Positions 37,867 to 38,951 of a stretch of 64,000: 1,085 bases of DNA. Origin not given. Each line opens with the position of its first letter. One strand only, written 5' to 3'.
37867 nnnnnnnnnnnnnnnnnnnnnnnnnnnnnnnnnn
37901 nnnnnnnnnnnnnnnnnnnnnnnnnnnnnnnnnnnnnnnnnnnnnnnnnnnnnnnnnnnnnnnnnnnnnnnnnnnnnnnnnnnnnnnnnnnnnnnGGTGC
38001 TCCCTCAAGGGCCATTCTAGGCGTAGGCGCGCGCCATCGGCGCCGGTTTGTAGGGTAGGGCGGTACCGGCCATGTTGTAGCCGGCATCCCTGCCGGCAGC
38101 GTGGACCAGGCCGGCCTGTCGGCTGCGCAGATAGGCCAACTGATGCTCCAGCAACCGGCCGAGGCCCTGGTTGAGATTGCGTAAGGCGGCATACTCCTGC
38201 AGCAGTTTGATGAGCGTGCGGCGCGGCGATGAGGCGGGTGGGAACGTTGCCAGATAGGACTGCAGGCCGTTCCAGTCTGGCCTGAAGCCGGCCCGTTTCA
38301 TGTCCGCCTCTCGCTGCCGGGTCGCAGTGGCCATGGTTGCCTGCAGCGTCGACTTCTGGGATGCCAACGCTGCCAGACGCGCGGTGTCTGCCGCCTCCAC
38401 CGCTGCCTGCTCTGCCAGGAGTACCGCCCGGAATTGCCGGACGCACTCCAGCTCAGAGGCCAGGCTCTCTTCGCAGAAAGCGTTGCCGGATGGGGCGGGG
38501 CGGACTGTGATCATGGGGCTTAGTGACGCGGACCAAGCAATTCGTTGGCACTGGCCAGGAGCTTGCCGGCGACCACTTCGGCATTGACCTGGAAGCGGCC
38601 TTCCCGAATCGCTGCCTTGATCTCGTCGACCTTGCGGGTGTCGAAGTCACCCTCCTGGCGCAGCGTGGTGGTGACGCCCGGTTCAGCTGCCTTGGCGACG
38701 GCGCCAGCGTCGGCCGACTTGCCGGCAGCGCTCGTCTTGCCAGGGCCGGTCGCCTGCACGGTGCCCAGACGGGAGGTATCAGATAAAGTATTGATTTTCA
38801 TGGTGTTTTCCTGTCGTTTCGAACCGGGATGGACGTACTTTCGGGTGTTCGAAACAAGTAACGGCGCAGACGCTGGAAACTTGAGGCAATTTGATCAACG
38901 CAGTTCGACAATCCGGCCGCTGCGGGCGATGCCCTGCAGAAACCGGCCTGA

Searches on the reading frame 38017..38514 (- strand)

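Call 51: search_protein_families(library=pfam, proteins=[window:38017-38514:-], max_evalue=0.001)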
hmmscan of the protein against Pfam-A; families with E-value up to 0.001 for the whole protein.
window:38017-38514:- (165 aa): 1 family
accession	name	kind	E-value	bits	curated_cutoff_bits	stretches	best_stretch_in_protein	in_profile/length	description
PF05130.17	FlgN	-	1.8e-15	58.1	30.5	1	16-152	8-145/147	FlgN protein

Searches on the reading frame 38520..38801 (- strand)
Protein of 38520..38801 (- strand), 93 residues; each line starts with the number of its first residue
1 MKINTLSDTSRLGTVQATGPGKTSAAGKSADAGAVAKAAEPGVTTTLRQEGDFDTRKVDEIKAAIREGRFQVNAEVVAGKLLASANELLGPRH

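Call 51: search_protein_families(library=pfam, proteins=[window:38520-38801:-], max_evalue=0.001)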
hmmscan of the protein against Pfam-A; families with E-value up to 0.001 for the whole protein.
window:38520-38801:- (93 aa): 1 family
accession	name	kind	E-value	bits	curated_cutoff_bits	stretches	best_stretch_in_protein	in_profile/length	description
PF04316.19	FlgM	-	1.8e-10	41.3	25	1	45-82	17-54/55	Anti-sigma-28 factor, FlgM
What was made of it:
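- Checked: FlgM (38520..38801, -) and a FliA-type sigma factor (32705..33421, +) are confirmed elsewhere in the window (call 51).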
